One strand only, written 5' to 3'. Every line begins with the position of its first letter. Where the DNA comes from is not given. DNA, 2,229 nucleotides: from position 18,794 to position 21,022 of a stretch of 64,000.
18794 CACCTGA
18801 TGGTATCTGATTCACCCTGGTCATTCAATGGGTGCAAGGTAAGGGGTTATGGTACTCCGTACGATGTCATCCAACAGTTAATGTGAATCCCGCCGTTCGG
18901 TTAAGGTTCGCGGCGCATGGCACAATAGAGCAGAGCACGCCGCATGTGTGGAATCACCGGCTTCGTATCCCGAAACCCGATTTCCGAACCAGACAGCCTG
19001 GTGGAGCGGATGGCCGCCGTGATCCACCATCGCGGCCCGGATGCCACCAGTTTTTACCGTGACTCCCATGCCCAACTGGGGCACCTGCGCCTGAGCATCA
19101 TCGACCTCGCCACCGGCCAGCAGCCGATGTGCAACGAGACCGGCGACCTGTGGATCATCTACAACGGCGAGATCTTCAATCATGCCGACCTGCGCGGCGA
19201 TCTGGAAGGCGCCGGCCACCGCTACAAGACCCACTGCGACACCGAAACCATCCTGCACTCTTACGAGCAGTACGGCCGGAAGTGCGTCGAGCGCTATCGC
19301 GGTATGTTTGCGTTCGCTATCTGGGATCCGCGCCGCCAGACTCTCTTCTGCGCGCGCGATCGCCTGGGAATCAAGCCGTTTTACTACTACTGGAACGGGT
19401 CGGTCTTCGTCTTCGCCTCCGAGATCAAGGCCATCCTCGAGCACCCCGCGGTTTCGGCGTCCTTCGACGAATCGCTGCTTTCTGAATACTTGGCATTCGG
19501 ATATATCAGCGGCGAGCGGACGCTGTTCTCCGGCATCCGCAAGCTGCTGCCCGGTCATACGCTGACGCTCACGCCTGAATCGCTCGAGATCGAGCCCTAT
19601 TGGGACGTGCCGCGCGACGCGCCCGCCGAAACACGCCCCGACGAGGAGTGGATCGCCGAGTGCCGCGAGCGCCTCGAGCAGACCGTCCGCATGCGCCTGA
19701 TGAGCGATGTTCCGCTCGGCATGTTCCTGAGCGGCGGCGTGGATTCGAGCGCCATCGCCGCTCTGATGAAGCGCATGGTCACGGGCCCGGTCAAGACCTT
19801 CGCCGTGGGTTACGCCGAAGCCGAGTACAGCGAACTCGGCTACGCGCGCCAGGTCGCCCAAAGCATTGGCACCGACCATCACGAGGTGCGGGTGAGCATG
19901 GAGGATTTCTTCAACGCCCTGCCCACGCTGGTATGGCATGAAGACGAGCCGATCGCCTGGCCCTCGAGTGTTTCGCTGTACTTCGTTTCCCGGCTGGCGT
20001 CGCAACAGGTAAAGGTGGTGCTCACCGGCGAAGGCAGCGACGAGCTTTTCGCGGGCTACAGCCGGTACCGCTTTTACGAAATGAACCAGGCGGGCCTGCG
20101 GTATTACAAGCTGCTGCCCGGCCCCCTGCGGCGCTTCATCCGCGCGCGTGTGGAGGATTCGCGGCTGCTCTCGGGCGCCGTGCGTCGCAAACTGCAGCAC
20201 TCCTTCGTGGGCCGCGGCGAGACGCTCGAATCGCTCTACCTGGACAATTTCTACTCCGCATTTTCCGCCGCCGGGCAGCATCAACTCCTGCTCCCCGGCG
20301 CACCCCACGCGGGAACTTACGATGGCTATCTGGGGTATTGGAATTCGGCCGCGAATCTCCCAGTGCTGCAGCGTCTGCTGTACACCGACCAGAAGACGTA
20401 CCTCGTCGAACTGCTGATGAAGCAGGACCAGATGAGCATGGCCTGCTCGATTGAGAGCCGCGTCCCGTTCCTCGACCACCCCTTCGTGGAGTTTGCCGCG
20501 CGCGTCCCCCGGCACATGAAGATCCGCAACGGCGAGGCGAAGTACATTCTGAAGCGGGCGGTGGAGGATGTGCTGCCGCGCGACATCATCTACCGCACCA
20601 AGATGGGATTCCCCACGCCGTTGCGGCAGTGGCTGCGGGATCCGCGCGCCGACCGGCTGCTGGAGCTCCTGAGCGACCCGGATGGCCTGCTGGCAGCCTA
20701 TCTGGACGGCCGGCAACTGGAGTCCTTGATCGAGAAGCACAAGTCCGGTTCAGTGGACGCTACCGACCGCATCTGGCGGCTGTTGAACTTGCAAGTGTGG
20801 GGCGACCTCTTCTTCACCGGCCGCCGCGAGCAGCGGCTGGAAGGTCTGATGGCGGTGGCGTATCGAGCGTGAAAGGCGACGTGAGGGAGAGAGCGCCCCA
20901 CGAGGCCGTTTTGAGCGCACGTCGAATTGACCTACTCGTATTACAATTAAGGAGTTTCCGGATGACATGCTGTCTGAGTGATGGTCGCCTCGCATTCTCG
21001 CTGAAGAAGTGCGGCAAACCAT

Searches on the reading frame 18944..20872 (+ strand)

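Call 42: search_protein_families(library=pfam, proteins=[window:18944-20872:+], max_evalue=0.001)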
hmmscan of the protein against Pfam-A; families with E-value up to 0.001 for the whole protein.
window:18944-20872:+ (642 aa): 5 families
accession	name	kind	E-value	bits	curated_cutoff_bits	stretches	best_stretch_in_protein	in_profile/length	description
PF00733.27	Asn_synthase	-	7e-105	352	21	1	240-619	2-352/354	Asparagine synthase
PF13537.11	GATase_7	-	4.6e-48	162.7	25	1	47-165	1-122/123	Glutamine amidotransferase domain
PF13522.11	GATase_6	-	3.5e-39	134.3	27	1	32-160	1-130/130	Glutamine amidotransferase domain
PF06508.19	QueC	-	4.9e-05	23.4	22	1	261-320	5-64/210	Queuosine biosynthesis protein QueC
PF02540.23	NAD_synthase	-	0.00053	19.6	21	1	239-317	4-81/242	NAD synthase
